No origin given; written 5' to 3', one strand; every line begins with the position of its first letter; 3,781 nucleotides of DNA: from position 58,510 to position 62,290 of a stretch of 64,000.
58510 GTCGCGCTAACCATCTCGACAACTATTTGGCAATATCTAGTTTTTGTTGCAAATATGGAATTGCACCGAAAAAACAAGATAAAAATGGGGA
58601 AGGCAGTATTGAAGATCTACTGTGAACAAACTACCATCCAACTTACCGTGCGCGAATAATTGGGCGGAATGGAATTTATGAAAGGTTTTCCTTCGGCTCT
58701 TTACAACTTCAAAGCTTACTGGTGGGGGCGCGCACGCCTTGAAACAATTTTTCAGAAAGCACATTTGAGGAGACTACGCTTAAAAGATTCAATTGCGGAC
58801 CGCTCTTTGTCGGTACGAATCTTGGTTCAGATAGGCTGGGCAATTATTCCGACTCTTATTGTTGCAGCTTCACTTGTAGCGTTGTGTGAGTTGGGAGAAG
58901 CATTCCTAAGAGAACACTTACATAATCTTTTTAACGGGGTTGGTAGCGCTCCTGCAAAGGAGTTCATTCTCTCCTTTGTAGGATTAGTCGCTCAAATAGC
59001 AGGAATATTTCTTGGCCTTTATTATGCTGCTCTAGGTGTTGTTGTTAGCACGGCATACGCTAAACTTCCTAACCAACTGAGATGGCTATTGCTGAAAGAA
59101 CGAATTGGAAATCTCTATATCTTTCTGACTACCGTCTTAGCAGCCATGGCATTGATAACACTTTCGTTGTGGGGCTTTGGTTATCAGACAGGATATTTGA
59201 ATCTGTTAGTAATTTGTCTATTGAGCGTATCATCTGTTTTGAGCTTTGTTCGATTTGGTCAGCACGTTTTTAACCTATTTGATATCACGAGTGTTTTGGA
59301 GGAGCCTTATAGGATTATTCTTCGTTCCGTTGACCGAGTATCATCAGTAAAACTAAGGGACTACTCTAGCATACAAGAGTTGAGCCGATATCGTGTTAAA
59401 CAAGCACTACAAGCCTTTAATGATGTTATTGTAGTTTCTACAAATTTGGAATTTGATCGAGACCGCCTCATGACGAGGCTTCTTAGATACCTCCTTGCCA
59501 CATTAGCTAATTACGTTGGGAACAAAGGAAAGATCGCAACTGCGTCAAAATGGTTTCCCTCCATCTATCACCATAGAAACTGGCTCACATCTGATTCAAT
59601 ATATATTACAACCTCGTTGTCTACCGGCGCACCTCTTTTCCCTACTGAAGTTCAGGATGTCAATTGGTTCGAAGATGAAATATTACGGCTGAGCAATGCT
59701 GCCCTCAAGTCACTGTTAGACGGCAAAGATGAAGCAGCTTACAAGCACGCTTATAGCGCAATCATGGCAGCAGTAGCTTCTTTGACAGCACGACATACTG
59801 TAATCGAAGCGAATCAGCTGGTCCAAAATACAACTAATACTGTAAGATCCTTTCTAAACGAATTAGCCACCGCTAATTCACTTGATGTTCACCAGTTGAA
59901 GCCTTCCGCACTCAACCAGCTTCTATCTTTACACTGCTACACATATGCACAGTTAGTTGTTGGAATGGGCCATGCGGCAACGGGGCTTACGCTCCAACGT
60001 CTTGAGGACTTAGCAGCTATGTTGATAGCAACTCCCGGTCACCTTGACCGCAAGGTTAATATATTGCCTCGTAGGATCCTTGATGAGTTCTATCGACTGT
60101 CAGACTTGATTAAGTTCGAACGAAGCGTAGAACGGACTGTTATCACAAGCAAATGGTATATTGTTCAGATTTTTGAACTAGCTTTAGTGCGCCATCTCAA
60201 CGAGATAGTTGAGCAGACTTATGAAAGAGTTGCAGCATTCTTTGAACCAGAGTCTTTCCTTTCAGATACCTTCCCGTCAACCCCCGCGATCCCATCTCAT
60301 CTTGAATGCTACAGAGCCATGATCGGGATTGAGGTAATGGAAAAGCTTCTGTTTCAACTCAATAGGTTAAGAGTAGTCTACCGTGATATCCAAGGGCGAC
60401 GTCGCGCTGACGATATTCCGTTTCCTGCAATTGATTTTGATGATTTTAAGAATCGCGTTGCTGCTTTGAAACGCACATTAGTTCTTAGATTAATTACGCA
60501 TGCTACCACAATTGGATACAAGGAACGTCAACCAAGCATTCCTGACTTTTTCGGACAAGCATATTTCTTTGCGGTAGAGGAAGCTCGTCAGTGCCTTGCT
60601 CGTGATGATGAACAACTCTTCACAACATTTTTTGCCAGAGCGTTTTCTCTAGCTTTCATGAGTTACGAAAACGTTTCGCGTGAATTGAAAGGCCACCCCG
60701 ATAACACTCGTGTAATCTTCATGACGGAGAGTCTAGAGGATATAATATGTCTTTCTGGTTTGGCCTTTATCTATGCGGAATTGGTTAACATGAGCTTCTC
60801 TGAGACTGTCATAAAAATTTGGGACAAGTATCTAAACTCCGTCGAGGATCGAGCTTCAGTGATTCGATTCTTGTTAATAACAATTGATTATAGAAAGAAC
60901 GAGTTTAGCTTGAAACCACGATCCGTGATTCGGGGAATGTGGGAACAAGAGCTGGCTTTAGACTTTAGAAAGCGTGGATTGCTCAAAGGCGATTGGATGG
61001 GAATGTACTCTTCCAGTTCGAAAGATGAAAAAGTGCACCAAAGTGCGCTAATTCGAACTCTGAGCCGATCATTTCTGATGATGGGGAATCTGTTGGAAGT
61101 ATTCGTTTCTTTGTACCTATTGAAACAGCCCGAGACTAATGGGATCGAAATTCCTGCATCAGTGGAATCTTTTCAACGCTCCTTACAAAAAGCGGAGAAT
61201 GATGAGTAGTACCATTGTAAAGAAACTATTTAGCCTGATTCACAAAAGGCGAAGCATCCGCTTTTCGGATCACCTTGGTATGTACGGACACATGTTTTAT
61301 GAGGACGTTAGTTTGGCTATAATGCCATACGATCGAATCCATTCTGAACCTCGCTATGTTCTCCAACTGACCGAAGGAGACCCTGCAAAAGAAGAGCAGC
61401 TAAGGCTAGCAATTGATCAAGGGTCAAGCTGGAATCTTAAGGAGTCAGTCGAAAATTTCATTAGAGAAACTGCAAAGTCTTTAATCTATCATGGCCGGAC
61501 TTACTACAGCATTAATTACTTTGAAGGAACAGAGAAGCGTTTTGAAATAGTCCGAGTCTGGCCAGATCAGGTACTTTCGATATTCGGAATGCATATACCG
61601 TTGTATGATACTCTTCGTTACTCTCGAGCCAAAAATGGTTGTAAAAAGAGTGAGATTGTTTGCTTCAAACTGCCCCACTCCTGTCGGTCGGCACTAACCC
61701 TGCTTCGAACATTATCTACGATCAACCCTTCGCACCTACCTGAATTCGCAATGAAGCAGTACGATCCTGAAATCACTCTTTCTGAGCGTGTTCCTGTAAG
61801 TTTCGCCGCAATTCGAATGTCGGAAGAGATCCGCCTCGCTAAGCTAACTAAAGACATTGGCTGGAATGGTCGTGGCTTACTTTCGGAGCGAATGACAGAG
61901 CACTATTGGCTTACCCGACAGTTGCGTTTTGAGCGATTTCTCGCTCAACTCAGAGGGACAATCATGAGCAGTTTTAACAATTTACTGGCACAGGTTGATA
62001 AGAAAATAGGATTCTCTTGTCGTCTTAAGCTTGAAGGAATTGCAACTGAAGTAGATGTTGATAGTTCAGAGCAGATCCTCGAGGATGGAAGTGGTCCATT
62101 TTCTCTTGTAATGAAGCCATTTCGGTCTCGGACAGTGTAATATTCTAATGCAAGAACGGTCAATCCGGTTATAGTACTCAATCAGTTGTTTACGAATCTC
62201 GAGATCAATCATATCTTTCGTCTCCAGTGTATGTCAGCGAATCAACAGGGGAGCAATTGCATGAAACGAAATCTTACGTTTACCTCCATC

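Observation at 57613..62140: Uncharacterised XRE + three-gene cassette next to Zorya: candidate novel defence system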

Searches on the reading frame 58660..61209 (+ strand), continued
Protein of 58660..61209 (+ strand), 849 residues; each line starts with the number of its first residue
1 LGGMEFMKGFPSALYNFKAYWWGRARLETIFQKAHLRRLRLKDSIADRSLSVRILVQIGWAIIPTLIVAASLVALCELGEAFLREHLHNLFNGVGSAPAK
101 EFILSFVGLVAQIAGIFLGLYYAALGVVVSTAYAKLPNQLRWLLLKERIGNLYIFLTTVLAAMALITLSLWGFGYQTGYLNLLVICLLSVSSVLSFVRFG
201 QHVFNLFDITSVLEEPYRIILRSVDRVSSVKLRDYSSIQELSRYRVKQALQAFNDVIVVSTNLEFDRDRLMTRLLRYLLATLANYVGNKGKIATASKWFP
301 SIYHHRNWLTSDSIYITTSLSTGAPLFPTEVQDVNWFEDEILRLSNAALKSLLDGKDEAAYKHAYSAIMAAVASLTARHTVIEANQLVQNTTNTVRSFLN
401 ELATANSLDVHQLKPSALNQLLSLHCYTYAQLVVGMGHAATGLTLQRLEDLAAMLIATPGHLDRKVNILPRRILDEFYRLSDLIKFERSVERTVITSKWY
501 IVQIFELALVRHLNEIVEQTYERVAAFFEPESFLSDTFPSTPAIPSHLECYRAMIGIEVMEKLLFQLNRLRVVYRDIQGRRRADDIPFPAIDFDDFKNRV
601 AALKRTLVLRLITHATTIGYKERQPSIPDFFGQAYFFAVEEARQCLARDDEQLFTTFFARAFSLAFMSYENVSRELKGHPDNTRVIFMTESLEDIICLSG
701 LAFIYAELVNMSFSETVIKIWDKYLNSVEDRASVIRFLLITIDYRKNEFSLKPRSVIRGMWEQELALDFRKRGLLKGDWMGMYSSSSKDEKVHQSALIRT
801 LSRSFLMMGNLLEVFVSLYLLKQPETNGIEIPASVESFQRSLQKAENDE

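Call 108: list_cluster_members(proteins=[P0004, P0006, P0010, P0016, P0053, P0071, P0093, L017:6079-8649:+, L017:8649-9545:+, L016:9884-12490:+])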
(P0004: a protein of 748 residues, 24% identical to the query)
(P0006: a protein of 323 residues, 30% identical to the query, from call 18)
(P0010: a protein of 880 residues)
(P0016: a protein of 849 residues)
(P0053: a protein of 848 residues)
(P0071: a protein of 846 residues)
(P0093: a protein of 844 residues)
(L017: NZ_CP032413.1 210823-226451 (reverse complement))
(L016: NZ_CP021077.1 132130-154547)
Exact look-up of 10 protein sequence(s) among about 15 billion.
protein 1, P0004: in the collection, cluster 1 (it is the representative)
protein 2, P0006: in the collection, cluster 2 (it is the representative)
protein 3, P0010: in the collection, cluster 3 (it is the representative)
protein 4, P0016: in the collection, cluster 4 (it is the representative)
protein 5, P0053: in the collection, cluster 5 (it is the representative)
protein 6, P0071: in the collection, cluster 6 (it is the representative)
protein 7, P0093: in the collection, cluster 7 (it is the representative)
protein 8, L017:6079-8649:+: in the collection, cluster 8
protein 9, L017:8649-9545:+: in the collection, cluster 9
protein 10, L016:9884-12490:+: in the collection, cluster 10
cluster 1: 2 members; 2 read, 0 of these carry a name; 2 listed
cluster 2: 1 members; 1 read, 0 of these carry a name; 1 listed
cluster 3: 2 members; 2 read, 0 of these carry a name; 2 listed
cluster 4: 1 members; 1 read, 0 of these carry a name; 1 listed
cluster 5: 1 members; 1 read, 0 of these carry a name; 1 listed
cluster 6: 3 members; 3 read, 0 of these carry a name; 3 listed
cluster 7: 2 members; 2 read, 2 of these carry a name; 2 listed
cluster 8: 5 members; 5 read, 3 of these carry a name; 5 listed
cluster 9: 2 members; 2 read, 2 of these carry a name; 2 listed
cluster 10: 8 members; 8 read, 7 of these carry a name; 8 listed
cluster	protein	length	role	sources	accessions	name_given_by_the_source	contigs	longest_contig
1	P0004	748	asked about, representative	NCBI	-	-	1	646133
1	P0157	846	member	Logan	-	-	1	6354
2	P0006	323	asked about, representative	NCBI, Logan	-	-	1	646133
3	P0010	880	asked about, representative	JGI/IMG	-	-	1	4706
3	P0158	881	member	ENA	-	-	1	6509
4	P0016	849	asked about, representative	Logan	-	-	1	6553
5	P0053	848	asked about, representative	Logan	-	-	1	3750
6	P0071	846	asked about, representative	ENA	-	-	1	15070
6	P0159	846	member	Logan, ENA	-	-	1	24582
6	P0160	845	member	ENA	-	-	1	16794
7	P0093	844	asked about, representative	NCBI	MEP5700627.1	MAG: hypothetical protein ABJN43_18530 [Sneathiella sp.]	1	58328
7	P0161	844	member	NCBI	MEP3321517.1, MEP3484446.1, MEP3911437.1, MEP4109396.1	MAG: hypothetical protein ABJN40_10765 [Sneathiella sp.]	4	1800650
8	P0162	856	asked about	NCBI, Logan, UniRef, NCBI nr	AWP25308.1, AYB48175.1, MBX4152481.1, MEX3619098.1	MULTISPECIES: hypothetical protein [Paenibacillus] | Uncharacterized protein n=1 Tax=Paenibacillus lautus TaxID=1401 RepID=A0A385U3N3_PAELA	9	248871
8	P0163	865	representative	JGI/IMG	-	hypothetical protein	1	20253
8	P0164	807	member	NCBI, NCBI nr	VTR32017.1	Uncharacterised protein [Actinobacillus pleuropneumoniae]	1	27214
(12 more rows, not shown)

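Call 112: search_solved_structures(query=L098:8523-9992:+, max_evalue=0.001)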
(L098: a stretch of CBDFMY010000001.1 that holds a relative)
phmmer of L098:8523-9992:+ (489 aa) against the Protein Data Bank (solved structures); distinct sequences matched with E-value up to 0.001: 6.
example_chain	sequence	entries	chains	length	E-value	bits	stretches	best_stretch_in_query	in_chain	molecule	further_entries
5ybb_D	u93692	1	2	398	7.8e-23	84.3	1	105-316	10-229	Restriction endonuclease S subunits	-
3okg_A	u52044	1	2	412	8.5e-23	84.1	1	105-316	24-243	Restriction endonuclease S subunits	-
1no5_A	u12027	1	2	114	8.8e-16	61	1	7-101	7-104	Hypothetical protein HI0073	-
1yf2_A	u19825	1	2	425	5.1e-12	48.6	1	211-288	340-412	Type I restriction-modification enzyme, S subunit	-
7vru_C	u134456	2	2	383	5e-06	28.8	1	105-465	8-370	Site-specific DNA recognition subunit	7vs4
2y7c_A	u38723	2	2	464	0.00046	22.4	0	224-485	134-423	TYPE-1 RESTRICTION ENZYME ECOKI SPECIFICITY PROTEIN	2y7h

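Call 113: search_solved_structures(query=L065:13583-16786:+, max_evalue=1e-10)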
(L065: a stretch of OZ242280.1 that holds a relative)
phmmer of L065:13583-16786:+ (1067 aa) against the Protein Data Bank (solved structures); distinct sequences matched with E-value up to 1e-10: 5.
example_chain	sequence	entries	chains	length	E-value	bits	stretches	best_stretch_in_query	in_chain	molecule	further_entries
4bec_A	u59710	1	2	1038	7.9e-33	116.6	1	651-738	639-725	TYPE I RESTRICTION ENZYME HSDR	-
4be7_B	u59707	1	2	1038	9.9e-33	116.2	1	651-738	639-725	TYPE I RESTRICTION ENZYME ECOR124II R PROTEIN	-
2w00_A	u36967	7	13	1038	1.3e-32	115.9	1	651-738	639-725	HSDR | Type I restriction enzyme R Protein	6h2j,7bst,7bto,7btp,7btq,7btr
4beb_A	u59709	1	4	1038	1.5e-32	115.6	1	651-738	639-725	TYPE I RESTRICTION ENZYME HSDR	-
4xjx_A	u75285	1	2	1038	5e-32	113.9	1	651-738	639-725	HsdR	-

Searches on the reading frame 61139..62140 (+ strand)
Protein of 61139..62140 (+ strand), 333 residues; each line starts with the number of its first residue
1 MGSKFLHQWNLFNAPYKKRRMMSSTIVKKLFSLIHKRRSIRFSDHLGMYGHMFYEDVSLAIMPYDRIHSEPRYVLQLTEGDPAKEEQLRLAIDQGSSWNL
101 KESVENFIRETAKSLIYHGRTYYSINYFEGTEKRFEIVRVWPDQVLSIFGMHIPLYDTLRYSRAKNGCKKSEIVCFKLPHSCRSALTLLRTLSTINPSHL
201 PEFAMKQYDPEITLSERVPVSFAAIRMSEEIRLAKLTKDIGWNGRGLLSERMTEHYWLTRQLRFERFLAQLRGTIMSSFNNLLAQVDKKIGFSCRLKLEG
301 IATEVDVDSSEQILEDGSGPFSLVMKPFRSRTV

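Call 5: search_protein_families(library=pfam, proteins=[window:61139-62140:+], max_evalue=0.1)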
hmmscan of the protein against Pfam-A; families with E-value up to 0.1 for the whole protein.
window:61139-62140:+ (333 aa): 0 families

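Call 6: search_protein_families(library=padloc, proteins=[window:61139-62140:+], max_evalue=0.1)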
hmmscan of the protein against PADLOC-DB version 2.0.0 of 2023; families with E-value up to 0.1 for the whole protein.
window:61139-62140:+ (333 aa): 0 families

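Call 7: search_protein_families(library=ncbifam, proteins=[window:61139-62140:+], max_evalue=1)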
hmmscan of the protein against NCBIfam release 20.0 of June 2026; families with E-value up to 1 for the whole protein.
window:61139-62140:+ (333 aa): 0 families

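Call 8: search_protein_families(library=phrogs, proteins=[window:61139-62140:+], max_evalue=1)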
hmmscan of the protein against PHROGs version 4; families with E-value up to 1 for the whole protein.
window:61139-62140:+ (333 aa): 1 family
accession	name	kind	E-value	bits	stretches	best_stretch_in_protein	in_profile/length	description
phrog_24220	-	unknown function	0.026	15.2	1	269-301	9-41/51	-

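Call 18: find_homologous_proteins(query=A1, max_evalue=0.001)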
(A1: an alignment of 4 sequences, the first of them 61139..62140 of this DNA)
Query A1 (4 sequences) (333 aa, profile of the alignment): 4 proteins with E <= 0.001 among 5770 candidates.
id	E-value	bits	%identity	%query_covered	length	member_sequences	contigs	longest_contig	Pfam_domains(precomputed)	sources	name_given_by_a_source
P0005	3.2e-132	459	100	94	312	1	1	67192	-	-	-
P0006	7.6e-120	418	30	28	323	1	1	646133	-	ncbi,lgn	-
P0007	3.0e-97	344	23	82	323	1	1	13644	-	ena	-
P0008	8.8e-82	293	24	83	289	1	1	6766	-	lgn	-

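Call 20: find_encoding_contigs(protein=P0007, flank=10000, max_places=4)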
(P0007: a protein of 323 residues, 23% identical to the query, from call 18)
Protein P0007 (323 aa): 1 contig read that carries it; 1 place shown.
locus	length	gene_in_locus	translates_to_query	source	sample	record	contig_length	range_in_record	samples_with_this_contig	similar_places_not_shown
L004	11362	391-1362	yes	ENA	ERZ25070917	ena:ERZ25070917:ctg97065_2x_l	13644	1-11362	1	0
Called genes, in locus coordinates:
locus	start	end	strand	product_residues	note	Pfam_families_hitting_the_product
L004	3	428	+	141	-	?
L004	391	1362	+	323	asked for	-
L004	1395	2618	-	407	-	PF03743:TrbI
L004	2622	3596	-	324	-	PF03524:CagX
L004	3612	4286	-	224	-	PF04335:VirB8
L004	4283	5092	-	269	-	PF04610:TrbL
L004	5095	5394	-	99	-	-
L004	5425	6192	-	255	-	-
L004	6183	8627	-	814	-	PF27097:VirB4_TrbE_N, PF03135:CagE_TrbE_VirB, PF19044:P-loop_TraG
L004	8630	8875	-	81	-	-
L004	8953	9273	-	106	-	PF04956:TrbC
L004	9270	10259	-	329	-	PF00437:T2SSE, PF27713:UCP018868 (weak)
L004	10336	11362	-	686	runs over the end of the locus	PF02534:T4SS-DNA_transf, PF10412:TrwB_AAD_bind, PF12696:TraG-D_C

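Call 21: find_encoding_contigs(protein=P0008, flank=10000, max_places=4)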
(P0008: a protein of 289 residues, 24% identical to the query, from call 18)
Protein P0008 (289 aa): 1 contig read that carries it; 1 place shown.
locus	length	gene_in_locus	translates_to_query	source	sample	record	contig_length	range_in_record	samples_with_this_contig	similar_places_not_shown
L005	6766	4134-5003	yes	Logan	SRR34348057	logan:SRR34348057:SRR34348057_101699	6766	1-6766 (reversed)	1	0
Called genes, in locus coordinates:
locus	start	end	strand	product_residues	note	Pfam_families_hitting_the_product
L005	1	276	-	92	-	?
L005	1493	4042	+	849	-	-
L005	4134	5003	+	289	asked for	-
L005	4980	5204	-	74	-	PF01610:DDE_Tnp_ISL3 (weak)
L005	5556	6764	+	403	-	?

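Call 34: predict_structure(alignment_id=A4)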
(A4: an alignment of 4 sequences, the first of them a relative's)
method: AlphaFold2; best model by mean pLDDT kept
length: 312 residues; sequences in the alignment: 4
mean_pLDDT: 37.9   pTM: 0.36
mean pLDDT of the five models: 37.9, 37.7, 37.3, 36.7, 33.5
residues with pLDDT >= 90: 0; 70-90: 3; 50-70: 35; < 50: 274
segments of 3 or more residues with pLDDT < 50: 1-60, 62-236, 249-254, 268-279, 297-299, 308-312
pLDDT, mean of each block of 10 residues (from residue 1): 35 32 28 28 34 45 45 38 40 31 33 35 30 29 30 26 29 32 29 31 35 36 37 47 50 50 48 48 65 54 47 30
secondary structure, 60 per line:
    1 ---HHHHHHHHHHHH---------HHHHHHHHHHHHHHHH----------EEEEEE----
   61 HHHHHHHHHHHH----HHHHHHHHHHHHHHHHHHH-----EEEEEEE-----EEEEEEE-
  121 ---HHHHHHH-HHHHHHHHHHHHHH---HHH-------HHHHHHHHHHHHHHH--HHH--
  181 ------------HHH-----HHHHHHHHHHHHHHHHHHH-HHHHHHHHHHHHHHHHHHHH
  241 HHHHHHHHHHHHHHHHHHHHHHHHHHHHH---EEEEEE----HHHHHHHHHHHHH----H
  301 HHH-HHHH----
elements in order: H4-15 H25-40 E51-56 H61-72 H77-95 E101-107 E113-119 H124-130 H132-145 H159-173 H201-219 H221-269 E273-278 H283-295 H300-303 H305-308

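Call 39: search_solved_structures(query=A6, max_evalue=10)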
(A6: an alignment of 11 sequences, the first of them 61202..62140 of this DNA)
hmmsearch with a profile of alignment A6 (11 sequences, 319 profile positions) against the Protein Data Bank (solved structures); distinct sequences matched with E-value up to 10: 0.

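Call 41: search_protein_families(library=pfam, alignment_id=A6, max_evalue=10)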
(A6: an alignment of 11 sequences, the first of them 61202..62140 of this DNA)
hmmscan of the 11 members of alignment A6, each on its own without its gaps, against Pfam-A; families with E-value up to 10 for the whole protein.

A. member 1, window:61202-62140:+ (312 aa): 0 families

B. families by the number of members that match (of 11 scanned): 6 families
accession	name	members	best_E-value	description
PF04772.17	Flu_B_M2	1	0.052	Influenza B matrix protein 2 (BM2)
PF24033.1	DUF7342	1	0.061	Family of unknown function (DUF7342)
PF14164.11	YqzH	1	0.12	YqzH-like protein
PF10805.13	DUF2730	1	0.13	Protein of unknown function (DUF2730)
PF20008.5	DUF6429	1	0.14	Domain of unknown function (DUF6429)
PF02760.21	HIN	1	0.15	HIN-200/IF120x domain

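Call 72: search_dna_similar(query=window:61202-62140:+, collection=phages, mode=protein, max_evalue=0.01)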
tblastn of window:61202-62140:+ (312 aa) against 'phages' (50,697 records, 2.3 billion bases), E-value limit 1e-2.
No match.

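Call 87: fold_search(model_id=the predicted structure, library=pdb)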
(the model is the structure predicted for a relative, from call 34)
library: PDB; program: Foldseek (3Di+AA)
matches with E <= 10: 542; with E <= 0.001: 0
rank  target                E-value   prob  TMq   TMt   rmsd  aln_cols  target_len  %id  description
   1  4hhu_A                2.5e-01  0.20  0.11  0.17  18.6        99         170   14  Crystal Structure of Engineered Protein. Northeast Structural Genomics Consortium Target OR280. (released 2012-10-24)
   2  2vhg_A                2.8e-01  0.10  0.11  0.21  24.6       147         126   13  Crystal Structure of the ISHp608 Transposase in Complex with Right End 31-mer DNA (released 2008-02-19)
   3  2gff_A                3.4e-01  0.25  0.13  0.29  16.2        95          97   16  Crystal Structure of Yersinia pestis LsrG (released 2007-04-03)
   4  6t76_F                4.3e-01  0.04  0.07  0.13  20.2       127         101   10  PII-like protein CutA from Nostoc sp. PCC 7120 in apo form (released 2020-07-22)
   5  12dl_IA               5.4e-01  0.08  0.10  0.18  23.4       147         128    9  Native structure of the cytoplasmic lattice (CPL) asymmetric unit from mouse MII eggs (released 2026-04-08)
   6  2op5_D                5.8e-01  0.25  0.14  0.33  15.4        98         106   13  CRYSTAL STRUCTURE OF A DIMERIC FERREDOXIN-LIKE PROTEIN (JCVI_PEP_1096672785533) FROM UNCULTURED MARINE ORGANISM AT 2.2 (released 2007-02-06)
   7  1vr6_B                6.1e-01  0.13  0.11  0.10  10.3        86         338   14  Crystal structure of Phospho-2-dehydro-3-deoxyheptonate aldolase (DAHP synthase) (TM0343) from Thermotoga Maritima at  (released 2005-03-08)
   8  7kld_A                6.5e-01  0.16  0.09  0.22  13.4        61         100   13  Crystal Structure of an Essential Ribosomal Processing Protease Prp from S. aureus in complex with a covalently linked (released 2021-09-01)
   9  4pcq_D                6.5e-01  0.08  0.10  0.18  21.9       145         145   14  Crystal Structure of MtbAldR (Rv2779c) (released 2015-05-06)
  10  5cw9                  6.5e-01  0.06  0.09  0.16  25.4       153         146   14  Crystal structure of De novo designed ferredoxin-ferredoxin domain insertion protein (released 2015-09-23)
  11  3kg0_B                6.9e-01  0.21  0.12  0.30  14.7       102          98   16  Crystal structure of SnoaB, a cofactor-independent oxygenase from Streptomyces nogalater, determined to 1.7 resolution (released 2010-01-26)
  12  8tag_A                6.9e-01  0.16  0.15  0.07  13.2       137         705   17  TMEM16F, with Calcium and PIP2, no inhibitor (released 2023-09-06)
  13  2od6_B                7.4e-01  0.14  0.12  0.26  17.2       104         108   13  Crystal structure of a dimeric ferredoxin-like protein (jcvi_pep_1096682647733) from uncultured marine organism at 1.8 (released 2007-01-23)
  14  8ron_A                7.4e-01  0.14  0.13  0.09  21.2       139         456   14  Crystal structure of human FAD synthase, isoform 2 (released 2024-04-10)
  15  7bfc_A                7.4e-01  0.08  0.10  0.22  18.3       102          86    9  Circular permutant of ribosomal protein S6, P54-55 truncated, (released 2022-07-13)
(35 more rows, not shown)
